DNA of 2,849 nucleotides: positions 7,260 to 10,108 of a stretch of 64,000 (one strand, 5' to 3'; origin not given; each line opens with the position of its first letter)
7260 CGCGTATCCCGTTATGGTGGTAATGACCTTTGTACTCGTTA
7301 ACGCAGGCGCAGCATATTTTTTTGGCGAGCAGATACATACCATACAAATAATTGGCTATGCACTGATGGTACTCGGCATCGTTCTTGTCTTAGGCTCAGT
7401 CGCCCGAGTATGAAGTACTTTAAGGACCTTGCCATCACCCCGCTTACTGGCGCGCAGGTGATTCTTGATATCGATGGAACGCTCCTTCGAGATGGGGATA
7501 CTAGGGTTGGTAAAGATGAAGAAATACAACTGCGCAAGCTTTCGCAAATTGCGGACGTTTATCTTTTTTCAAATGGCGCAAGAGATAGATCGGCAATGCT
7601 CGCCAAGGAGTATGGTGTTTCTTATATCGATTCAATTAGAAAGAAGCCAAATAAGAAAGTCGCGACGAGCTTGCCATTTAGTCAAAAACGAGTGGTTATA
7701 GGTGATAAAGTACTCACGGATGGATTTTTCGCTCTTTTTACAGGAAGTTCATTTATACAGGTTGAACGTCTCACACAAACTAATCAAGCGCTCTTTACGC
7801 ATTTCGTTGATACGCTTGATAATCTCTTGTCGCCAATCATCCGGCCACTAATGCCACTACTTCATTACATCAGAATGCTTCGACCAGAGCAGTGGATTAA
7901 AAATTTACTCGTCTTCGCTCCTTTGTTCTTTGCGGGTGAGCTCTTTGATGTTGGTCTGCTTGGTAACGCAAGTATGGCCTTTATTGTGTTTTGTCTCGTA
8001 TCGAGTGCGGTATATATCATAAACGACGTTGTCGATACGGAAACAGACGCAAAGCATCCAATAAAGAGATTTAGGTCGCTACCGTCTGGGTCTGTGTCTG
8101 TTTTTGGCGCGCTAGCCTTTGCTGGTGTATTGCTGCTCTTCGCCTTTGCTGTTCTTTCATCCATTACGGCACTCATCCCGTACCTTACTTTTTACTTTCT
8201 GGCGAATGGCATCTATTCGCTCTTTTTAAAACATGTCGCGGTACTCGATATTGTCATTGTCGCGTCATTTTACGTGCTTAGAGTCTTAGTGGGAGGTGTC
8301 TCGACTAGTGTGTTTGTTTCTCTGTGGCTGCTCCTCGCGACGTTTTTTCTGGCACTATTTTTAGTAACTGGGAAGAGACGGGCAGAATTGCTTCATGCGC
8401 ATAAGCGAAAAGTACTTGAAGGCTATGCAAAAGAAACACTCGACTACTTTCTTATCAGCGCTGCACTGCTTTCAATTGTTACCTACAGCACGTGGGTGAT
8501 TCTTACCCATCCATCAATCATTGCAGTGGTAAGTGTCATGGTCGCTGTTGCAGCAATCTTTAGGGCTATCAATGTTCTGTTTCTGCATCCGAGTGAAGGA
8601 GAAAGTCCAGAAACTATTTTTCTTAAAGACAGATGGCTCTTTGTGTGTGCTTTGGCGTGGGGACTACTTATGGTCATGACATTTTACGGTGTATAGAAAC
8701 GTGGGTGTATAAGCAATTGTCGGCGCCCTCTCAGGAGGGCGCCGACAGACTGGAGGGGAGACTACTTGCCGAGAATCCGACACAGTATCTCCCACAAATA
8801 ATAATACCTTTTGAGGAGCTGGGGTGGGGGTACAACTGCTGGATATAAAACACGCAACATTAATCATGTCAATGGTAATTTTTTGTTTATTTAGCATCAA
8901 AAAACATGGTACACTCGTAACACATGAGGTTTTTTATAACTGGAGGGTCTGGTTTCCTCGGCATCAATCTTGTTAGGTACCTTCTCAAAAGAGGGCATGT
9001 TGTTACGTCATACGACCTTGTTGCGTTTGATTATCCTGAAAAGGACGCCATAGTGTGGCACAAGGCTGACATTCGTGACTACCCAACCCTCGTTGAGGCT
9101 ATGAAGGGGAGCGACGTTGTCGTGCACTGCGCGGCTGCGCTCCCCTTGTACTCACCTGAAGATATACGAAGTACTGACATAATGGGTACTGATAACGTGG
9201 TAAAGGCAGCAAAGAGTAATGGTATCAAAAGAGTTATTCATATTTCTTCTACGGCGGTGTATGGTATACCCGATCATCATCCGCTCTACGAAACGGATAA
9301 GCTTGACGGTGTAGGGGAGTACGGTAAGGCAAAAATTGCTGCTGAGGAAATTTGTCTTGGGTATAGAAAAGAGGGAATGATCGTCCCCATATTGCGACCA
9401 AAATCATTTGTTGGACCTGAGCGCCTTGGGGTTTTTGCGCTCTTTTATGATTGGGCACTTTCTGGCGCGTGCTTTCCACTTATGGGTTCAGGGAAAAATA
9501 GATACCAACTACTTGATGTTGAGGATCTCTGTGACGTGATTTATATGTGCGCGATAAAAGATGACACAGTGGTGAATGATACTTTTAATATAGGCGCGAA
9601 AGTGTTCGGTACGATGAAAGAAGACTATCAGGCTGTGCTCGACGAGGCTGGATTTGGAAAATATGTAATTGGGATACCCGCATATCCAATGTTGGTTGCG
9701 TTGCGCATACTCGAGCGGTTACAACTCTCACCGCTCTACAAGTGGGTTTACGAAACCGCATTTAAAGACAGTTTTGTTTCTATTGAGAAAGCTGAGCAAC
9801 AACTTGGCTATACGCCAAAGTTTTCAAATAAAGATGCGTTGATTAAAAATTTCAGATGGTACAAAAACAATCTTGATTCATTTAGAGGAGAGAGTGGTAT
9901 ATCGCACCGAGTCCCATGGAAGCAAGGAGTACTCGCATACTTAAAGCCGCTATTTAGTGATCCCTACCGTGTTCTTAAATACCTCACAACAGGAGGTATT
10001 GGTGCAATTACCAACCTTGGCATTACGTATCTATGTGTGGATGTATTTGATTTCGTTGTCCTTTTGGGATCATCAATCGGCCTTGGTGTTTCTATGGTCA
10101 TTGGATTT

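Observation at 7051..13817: Candidate lipid-linked pentose (decaprenyl-phospho-arabinose-like) pathway built from fused enzymes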

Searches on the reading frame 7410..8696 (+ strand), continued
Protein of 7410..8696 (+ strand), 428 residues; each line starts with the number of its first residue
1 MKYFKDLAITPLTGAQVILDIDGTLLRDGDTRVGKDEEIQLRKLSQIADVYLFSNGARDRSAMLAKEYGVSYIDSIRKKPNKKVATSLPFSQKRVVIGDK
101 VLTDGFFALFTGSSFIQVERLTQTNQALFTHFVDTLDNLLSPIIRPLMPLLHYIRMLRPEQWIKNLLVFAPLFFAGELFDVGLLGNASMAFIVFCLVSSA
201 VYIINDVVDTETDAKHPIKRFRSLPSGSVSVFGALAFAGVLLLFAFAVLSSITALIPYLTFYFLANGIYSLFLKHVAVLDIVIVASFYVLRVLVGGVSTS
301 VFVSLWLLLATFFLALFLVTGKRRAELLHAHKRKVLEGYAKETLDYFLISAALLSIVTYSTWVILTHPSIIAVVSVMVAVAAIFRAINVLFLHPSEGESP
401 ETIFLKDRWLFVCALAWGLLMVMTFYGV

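Call 85: search_protein_families(library=pfam, proteins=[L013:5278-6846:+], max_evalue=0.001)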
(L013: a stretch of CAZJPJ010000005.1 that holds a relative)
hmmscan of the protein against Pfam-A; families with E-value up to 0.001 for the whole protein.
L013:5278-6846:+ (522 aa): 7 families
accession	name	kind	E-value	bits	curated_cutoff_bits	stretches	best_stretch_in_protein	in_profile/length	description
PF00534.26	Glycos_transf_1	-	4.6e-35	121.1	26.4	1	190-341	17-171/172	Glycosyl transferases group 1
PF13692.12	Glyco_trans_1_4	-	2.8e-28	99.4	27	1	190-328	3-142/142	Glycosyl transferases group 1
PF04138.20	GtrA_DPMS_TM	-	6.8e-22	78.3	26.1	1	392-508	1-117/117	GtrA/DPMS, transmembrane domain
PF13439.12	Glyco_transf_4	-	1.8e-07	31.8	28.5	1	35-162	22-150/170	Glycosyltransferase Family 4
PF20706.3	GT4-conflict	-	3.2e-05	23.5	26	1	165-297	173-317/385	Family 4 Glycosyltransferase in conflict systems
PF13579.12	Glyco_trans_4_4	-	0.00021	22.1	29.7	1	65-163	53-145/158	Glycosyl transferase 4-like domain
PF13524.12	Glyco_trans_1_2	-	0.00026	21.4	25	1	234-346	6-132/144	Glycosyl transferase-like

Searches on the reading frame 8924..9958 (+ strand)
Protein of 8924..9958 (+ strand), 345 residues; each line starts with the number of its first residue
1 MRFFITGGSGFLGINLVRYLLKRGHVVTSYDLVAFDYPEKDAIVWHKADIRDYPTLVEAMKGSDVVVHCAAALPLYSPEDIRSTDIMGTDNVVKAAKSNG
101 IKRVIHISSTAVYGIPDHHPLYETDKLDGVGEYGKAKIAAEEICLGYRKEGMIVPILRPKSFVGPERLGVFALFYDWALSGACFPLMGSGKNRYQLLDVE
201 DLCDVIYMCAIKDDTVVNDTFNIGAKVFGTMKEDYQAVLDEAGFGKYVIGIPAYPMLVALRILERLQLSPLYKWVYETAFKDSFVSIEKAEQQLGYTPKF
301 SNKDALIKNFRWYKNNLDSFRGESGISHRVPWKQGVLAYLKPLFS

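Call 30: search_dna_similar(query=window:8924-9958:+, collection=plasmids, mode=protein, max_rows=30)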
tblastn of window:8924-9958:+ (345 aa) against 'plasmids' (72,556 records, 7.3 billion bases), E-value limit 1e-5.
Records with a match: 1634; places in all: 2346; records where one place covers at least 80% of the query: 1000.
Best place of each record, by identity: <60% 1634.
By first word of the organism name: Rhizobium 206; Streptomyces 137; Bacillus 137; Sinorhizobium 104; Phaeobacter 59; Pseudosulfitobacter 48; Azospirillum 46; Priestia 38; Agrobacterium 34; Thermus 33; and 215 more.
By predicted mobility (MOB-suite, as given by PLSDB): non-mobilizable 1190; conjugative 226; mobilizable 218.
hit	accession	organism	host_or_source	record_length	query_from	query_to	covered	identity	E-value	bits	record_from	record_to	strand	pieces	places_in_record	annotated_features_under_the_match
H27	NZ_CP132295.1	Natronococcus sp. AD-5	cell culture,sediment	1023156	4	341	98%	50.4%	5e-102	336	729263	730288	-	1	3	record has no annotation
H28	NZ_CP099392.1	Natronococcus sp. CG52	cell culture,salt lake sediment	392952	4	341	98%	49.6%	9e-100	329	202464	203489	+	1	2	NAD(P)-dependent oxidoreductase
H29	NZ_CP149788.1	Haloterrigena sp. KLK7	cell culture,salt lake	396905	3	343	99%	48.1%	2e-99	328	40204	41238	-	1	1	NAD-dependent epimerase/dehydratase family protein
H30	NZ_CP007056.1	Halostagnicola larsenii XH-48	-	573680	4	341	98%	47.5%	9e-97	321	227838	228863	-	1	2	NAD(P)-dependent oxidoreductase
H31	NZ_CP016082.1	Streptomyces sp. SAT1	Adenophora trachelioides Maxim.,single ...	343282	2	344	99%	43.0%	5e-85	287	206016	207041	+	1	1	NAD-dependent epimerase/dehydratase family protein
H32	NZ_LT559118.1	Nonomuraea gerenzanensis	-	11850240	2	316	91%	44.7%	8e-82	278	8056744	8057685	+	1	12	none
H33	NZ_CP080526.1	Mesorhizobium sp. AR07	Oxytropis sp.,Cell culture,root nodule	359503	4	344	99%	34.8%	2e-55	202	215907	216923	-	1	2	NAD-dependent epimerase/dehydratase family protein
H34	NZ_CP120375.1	Sinorhizobium garamanticum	Argyrolobium uniflorum,Cell culture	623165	4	338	97%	35.0%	4e-55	201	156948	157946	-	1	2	NAD-dependent epimerase/dehydratase family protein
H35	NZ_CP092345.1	Rhizobium gallicum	Phaseolus vulgaris,Cell culture,nodule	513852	4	344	99%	33.6%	3e-50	186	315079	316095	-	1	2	NAD-dependent epimerase/dehydratase family protein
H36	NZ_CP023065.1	Sinorhizobium sp. CCBAU 05631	G.max,nodule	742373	4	340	98%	34.0%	1e-51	191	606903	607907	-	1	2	NAD-dependent epimerase/dehydratase family protein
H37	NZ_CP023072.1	Sinorhizobium fredii CCBAU 83666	G.max,nodule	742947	4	344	99%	33.3%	6e-51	189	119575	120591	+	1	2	NAD-dependent epimerase/dehydratase family protein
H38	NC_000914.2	Sinorhizobium fredii NGR234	-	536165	4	340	98%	33.7%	1e-51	191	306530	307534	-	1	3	NAD-dependent epimerase/dehydratase family protein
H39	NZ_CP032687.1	Rhizobium sp. CCGE531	Phaseolus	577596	4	338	97%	33.9%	2e-53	196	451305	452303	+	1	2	NAD-dependent epimerase/dehydratase family protein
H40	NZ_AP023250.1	Mesorhizobium sp. 131-2-5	Lotus japonicus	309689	4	338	97%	32.4%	9e-50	185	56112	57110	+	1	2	NAD-dependent epimerase/dehydratase family protein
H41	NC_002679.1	Mesorhizobium japonicum MAFF 303099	-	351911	4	338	97%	32.4%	9e-50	185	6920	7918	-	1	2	NAD-dependent epimerase/dehydratase family protein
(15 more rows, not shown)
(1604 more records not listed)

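Call 32: get_annotated_region(hit=H29, flank=7000)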
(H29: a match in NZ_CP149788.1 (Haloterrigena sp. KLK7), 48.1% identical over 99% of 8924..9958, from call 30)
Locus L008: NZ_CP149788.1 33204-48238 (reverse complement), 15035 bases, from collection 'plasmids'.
description: Haloterrigena sp. KLK7 plasmid unnamed1, complete sequence
organism: Haloterrigena sp. KLK7 (NCBI taxid 3132747)
taxonomy: Archaea; Euryarchaeota; Halobacteria; Halobacteriales; Natrialbaceae; Haloterrigena; Haloterrigena sp. KLK7
host: -; source: cell culture,salt lake; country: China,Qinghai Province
typing (MOB-suite, as given by PLSDB): non-mobilizable
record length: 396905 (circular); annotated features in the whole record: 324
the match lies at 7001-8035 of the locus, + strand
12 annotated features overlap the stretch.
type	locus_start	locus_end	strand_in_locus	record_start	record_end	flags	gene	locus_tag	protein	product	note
CDS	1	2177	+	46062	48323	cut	-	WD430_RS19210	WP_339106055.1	AAA domain-containing protein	-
CDS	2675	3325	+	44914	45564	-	-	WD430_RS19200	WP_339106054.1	hypothetical protein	-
CDS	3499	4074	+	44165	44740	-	-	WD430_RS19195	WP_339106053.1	DoxX family protein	-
CDS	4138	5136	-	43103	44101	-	-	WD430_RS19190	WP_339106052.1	lysylphosphatidylglycerol synthase transmembrane domain-containing protein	-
CDS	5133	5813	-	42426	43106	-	-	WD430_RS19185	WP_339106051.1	PHP domain-containing protein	-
CDS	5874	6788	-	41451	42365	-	-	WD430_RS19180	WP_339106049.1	decaprenyl-phosphate phosphoribosyltransferase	-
CDS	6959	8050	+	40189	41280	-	-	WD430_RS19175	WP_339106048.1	NAD-dependent epimerase/dehydratase family protein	-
CDS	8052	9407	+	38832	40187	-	-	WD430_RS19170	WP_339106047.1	DolP-mannose mannosyltransferase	GO:0035269 - protein O-linked mannosylation [Evidence IEA]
CDS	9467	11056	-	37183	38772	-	-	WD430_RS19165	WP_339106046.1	glycosyltransferase family 39 protein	-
CDS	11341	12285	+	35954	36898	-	-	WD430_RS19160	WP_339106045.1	DMT family transporter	GO:0055085 - transmembrane transport [Evidence IEA]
CDS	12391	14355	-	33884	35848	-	-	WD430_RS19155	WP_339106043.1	ATP-binding protein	-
CDS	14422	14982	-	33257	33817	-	-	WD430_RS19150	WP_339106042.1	hypothetical protein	-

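Call 33: get_annotated_region(hit=H31, flank=7000)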
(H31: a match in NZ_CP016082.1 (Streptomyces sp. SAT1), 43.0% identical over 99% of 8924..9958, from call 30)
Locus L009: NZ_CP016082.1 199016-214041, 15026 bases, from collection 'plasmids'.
description: Streptomyces sp. SAT1 plasmid unnamed2, complete sequence
organism: Streptomyces sp. SAT1 (NCBI taxid 1849967)
taxonomy: Bacteria; Actinomycetota; Actinomycetes; Kitasatosporales; Streptomycetaceae; Streptomyces; Streptomyces sp. SAT1
host: -; source: Adenophora trachelioides Maxim.,single colony; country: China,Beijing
typing (MOB-suite, as given by PLSDB): non-mobilizable
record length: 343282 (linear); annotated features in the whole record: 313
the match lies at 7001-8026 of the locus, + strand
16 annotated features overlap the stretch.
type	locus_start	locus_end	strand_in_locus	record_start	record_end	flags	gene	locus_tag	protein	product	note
CDS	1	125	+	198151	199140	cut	-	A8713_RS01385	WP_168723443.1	alpha/beta hydrolase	-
CDS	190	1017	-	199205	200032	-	-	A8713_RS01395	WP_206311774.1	DUF1206 domain-containing protein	-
CDS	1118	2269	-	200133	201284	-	-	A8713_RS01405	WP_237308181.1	ADP-ribosylglycohydrolase family protein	-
CDS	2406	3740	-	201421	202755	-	-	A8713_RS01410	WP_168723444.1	aspartate aminotransferase family protein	-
CDS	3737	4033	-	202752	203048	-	-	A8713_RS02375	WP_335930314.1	DUF6309 family protein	-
CDS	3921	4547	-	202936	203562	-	-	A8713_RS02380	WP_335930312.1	DUF6309 family protein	-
CDS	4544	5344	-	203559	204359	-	-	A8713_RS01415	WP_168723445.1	phytanoyl-CoA dioxygenase family protein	-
CDS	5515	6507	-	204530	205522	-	-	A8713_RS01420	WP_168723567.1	aldo/keto reductase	-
CDS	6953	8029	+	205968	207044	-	-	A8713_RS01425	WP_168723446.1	NAD-dependent epimerase/dehydratase family protein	-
CDS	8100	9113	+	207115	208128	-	-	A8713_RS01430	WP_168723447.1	UbiA prenyltransferase family protein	-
CDS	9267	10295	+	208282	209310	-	-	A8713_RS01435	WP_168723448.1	glycosyltransferase family 2 protein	-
CDS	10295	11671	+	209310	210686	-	-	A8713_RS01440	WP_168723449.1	endonuclease/exonuclease/phosphatase family protein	-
CDS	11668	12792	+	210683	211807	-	-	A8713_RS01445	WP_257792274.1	glycosyltransferase family 2 protein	-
CDS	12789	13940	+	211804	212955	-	-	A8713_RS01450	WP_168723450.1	lysylphosphatidylglycerol synthase domain-containing protein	-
CDS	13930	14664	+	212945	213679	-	-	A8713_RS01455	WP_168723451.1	polysaccharide deacetylase family protein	-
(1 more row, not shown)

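Call 34: get_annotated_region(hit=H39, flank=8000)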
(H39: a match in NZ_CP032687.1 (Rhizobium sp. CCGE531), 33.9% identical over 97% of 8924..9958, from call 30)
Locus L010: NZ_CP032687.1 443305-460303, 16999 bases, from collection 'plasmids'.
description: Rhizobium sp. CCGE531 plasmid pRCCGE531b, complete sequence
organism: Rhizobium sp. CCGE531 (NCBI taxid 2364271)
taxonomy: Bacteria; Pseudomonadota; Alphaproteobacteria; Hyphomicrobiales; Rhizobiaceae; Rhizobium; Rhizobium sp. CCGE531
host: -; source: Phaseolus; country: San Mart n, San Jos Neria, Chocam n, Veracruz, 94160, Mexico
typing (MOB-suite, as given by PLSDB): conjugative; relaxase MOBQ; mating-pair formation MPF_T
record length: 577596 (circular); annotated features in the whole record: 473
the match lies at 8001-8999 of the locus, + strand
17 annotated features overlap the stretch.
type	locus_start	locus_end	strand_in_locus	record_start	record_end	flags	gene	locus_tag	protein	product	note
CDS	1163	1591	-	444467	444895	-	-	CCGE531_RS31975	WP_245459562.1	hypothetical protein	-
CDS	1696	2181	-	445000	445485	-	-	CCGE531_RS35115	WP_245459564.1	hypothetical protein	-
CDS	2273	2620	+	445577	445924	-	-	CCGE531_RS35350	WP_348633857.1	hypothetical protein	-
CDS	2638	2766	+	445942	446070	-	-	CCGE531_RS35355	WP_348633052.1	hypothetical protein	-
CDS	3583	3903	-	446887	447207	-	-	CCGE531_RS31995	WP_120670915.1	hypothetical protein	-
CDS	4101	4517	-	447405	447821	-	-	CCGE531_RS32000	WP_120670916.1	multiubiquitin domain-containing protein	-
CDS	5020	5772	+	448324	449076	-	-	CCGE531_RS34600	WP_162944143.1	hypothetical protein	-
CDS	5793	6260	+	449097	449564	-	-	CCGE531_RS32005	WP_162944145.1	hypothetical protein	-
CDS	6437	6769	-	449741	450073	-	-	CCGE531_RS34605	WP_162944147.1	hypothetical protein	-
CDS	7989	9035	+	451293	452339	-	-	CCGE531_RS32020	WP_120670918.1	NAD-dependent epimerase/dehydratase family protein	-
CDS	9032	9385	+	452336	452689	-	-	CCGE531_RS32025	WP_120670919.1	SMR family transporter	-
CDS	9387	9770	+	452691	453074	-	-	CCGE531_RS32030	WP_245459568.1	hypothetical protein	-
CDS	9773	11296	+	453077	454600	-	-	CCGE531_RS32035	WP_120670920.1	GMC family oxidoreductase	-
CDS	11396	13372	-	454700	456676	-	-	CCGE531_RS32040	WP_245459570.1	hypothetical protein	-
CDS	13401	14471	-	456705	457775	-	-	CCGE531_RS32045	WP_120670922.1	NAD(P)-dependent oxidoreductase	-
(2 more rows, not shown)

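Call 46: get_annotated_region(hit=H38, flank=9000)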
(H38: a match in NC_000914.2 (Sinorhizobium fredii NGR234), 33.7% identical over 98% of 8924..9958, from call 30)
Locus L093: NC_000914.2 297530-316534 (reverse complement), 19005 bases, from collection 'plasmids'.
description: Sinorhizobium fredii NGR234 plasmid pNGR234a, complete sequence
organism: Sinorhizobium fredii NGR234 (NCBI taxid 394)
taxonomy: Bacteria; Pseudomonadota; Alphaproteobacteria; Hyphomicrobiales; Rhizobiaceae; Sinorhizobium; Sinorhizobium fredii; Sinorhizobium fredii NGR234
host: -; source: -; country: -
typing (MOB-suite, as given by PLSDB): conjugative; replicon rep_cluster_473; relaxase MOBQ; mating-pair formation MPF_T
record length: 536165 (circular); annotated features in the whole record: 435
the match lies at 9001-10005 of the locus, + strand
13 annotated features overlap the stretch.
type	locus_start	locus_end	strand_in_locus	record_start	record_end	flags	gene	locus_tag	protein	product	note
CDS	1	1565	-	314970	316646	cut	nodU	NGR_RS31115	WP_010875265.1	nodulation protein NodU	-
CDS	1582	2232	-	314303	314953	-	nodS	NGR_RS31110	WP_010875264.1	nodulation methyltransferase NodS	-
CDS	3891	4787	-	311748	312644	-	istB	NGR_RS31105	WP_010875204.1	IS21-like element helper ATPase IstB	-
CDS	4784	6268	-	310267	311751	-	istA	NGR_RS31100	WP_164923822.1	IS21 family transposase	-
CDS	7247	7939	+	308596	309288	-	-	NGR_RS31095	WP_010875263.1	hypothetical protein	-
CDS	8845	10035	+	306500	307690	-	-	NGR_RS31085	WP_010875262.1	NAD-dependent epimerase/dehydratase family protein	-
CDS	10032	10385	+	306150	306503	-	-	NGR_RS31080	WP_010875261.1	SMR family transporter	-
CDS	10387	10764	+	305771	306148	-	-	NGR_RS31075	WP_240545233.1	hypothetical protein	-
CDS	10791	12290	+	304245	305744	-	-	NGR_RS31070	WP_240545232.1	GMC family oxidoreductase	-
CDS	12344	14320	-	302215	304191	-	-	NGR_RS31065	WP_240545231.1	hypothetical protein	-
CDS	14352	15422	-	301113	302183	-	-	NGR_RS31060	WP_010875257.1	NAD(P)-dependent oxidoreductase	-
CDS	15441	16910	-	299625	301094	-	-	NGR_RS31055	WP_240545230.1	UbiA family prenyltransferase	-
CDS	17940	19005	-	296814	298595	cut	-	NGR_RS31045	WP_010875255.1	ThiF family adenylyltransferase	-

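Call 72: search_protein_families(library=ncbifam, proteins=[L010:14489-15931:-], max_evalue=0.001)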
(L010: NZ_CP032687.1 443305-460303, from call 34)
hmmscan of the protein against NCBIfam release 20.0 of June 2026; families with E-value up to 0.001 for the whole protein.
L010:14489-15931:- (480 aa): 20 families
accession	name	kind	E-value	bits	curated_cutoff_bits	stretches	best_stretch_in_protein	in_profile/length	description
NF006088.0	PRK08238.1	equivalog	4.8e-183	609.2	351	1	5-479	6-479/482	UbiA family prenyltransferase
NF008978.0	PRK12324.1-4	equivalog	7.2e-42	143.5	207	1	181-479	22-318/322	decaprenyl-phosphate phosphoribosyltransferase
NF008977.0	PRK12324.1-2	equivalog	1.1e-41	143.2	234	1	194-472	5-279/297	decaprenyl-phosphate phosphoribosyltransferase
NF008976.0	PRK12324.1-1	equivalog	3.7e-36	125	474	1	191-378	18-209/306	decaprenyl-phosphate phosphoribosyltransferase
NF009523.0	PRK12884.1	equivalog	8.2e-13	48.2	269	1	217-357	28-167/279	prenyltransferase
TIGR01474.1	ubiA_proteo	equivalog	7.6e-09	35.5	275.45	1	205-354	15-170/282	4-hydroxybenzoate octaprenyltransferase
NF005742.0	PRK07566.1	equivalog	2.6e-08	33.3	313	1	231-330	71-171/315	chlorophyll synthase ChlG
NF009521.0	PRK12882.1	equivalog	1.3e-07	31.1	296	1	223-337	36-148/280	geranylgeranylglycerol-phosphate geranylgeranyltransferase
NF009513.0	PRK12872.1-3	equivalog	5.8e-07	29.3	288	1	227-406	54-227/293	prenyltransferase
TIGR01476.1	chlor_syn_BchG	subfamily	1.1e-06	28.3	212.3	1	231-329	43-143/283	(bacterio)chlorophyll synthase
NF009512.0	PRK12872.1-1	equivalog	6.1e-06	26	278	1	227-339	40-155/303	geranylgeranylglycerol-phosphate geranylgeranyltransferase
NF045897.1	SCO3242_trans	equivalog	8.4e-06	25.6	260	1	226-318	31-122/287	SCO3242 family prenyltransferase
TIGR01488.1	HAD-SF-IB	subfamily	9.3e-06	25.7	45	1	14-109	3-110/177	HAD-IB family phosphatase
TIGR01473.1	cyoE_ctaB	equivalog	1.6e-05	24.8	210.3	1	225-338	34-149/281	heme o synthase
NF009525.0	PRK12887.1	equivalog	2e-05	24.1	226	1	233-333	59-159/310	homogentisate phytyltransferase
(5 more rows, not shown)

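Call 73: search_protein_families(library=pfam, proteins=[L010:11396-13372:-, L010:14489-15931:-], max_evalue=0.01)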
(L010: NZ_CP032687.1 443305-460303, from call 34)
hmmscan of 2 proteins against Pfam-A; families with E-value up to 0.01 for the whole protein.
L010:11396-13372:- (658 aa): 0 families

L010:14489-15931:- (480 aa): 3 families
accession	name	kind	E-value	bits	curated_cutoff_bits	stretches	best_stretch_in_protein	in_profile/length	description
PF01040.23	UbiA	-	8.5e-22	78.1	34.2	1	226-448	20-235/250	UbiA prenyltransferase family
PF12710.13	HAD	-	1.1e-08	36.1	27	1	14-153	2-187/189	haloacid dehalogenase-like hydrolase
PF00702.32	Hydrolase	-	0.00029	21.7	26.4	1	14-152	5-185/191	haloacid dehalogenase-like hydrolase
